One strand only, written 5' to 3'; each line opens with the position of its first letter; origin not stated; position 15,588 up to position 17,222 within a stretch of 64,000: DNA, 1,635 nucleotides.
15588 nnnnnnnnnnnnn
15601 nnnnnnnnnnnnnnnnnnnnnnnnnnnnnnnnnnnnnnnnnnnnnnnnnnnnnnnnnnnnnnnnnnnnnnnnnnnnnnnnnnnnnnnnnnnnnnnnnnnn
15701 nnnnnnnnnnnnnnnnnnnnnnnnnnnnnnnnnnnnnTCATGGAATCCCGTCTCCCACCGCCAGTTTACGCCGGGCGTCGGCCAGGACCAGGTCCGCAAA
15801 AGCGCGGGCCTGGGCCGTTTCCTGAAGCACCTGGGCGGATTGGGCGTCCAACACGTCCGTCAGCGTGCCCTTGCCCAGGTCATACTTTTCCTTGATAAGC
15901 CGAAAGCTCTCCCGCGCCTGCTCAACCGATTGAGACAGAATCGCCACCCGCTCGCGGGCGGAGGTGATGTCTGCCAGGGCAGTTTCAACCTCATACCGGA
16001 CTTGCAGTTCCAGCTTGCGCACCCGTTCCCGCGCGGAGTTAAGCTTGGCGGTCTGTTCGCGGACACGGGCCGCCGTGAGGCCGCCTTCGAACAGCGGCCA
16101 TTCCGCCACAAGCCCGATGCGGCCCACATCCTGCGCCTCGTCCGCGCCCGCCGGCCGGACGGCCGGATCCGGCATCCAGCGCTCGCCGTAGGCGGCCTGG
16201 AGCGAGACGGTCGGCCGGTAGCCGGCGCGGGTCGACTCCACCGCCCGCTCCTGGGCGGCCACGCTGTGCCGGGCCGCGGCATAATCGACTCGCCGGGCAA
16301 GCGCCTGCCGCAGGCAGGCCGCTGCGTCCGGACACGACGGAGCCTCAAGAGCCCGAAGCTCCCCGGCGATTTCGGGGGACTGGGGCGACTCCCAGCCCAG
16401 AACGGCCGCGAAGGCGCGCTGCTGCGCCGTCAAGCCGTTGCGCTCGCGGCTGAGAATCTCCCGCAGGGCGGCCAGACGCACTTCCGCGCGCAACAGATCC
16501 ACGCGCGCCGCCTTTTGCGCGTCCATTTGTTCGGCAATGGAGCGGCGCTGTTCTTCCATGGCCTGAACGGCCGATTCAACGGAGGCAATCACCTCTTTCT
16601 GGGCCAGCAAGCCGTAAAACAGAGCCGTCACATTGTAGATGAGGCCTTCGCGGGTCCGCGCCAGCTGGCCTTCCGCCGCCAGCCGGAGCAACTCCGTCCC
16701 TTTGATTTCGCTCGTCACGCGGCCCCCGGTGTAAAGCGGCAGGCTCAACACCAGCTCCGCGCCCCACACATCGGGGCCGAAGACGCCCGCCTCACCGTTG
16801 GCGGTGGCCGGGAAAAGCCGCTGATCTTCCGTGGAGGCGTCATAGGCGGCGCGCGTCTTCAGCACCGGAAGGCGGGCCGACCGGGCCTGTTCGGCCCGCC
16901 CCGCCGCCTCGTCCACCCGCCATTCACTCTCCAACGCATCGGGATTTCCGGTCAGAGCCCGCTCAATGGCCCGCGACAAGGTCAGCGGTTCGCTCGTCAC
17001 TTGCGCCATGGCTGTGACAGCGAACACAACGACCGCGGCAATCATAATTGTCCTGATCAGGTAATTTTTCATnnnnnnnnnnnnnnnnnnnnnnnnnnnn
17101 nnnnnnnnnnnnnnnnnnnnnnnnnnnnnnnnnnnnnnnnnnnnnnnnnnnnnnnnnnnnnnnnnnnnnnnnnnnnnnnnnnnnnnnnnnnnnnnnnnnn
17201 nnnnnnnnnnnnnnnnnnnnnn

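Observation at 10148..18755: Second ArsR-controlled operon joins a thiol-disulfide module (CcdA, two thioredoxin-fold proteins), a COG0701 CSC-permease and a complete RND tripartite efflux pump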

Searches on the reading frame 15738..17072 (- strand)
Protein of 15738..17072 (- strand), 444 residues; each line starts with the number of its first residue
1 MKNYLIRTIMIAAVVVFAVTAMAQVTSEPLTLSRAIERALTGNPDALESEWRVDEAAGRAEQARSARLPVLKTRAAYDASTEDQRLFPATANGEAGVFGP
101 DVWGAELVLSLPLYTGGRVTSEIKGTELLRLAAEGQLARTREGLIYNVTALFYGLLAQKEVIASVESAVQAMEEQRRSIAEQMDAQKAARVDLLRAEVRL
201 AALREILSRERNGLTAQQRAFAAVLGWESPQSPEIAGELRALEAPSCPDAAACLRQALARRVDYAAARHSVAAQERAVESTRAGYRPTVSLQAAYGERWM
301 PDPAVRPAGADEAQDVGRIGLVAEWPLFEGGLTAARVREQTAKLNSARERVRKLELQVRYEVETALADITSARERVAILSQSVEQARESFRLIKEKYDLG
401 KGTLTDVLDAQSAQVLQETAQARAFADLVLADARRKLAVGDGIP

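Call 4: search_protein_families(library=pfam, proteins=[window:15738-17072:-], max_evalue=0.001)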
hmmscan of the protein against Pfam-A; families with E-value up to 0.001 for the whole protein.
window:15738-17072:- (444 aa): 1 family
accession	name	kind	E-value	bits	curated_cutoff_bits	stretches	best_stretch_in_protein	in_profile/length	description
PF02321.23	OEP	-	6.2e-50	170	22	2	252-434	3-181/187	Outer membrane efflux protein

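Call 5: search_protein_families(library=ncbifam, proteins=[window:15738-17072:-], max_evalue=0.001)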
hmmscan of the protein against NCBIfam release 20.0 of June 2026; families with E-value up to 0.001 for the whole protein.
window:15738-17072:- (444 aa): 6 families
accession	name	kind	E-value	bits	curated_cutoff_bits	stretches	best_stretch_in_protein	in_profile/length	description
TIGR01844.1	type_I_sec_TolC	subfamily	5.4e-48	164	225.15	1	29-440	2-398/414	TolC family outer membrane protein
NF007002.0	PRK09465.1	equivalog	1.6e-24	86.3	495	2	242-412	224-396/460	outer membrane channel protein TolC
TIGR01845.1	outer_NodT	subfamily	2.9e-24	85.7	210.05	1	32-434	59-452/460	efflux transporter outer membrane subunit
NF045679.1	DiMtlExpIhpA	equivalog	1.2e-08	34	650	1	331-439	105-211/424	divalent metal ion exporter subunit IhpA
NF052390.1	efflux_OMP_AbuO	equivalog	3.2e-05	22.8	700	1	135-440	131-431/447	multidrug efflux outer membrane protein AbuO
NF007390.0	PRK09915.1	equivalog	0.00052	18.8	597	0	137-414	186-450/488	MdtP family multidrug efflux transporter outer membrane subunit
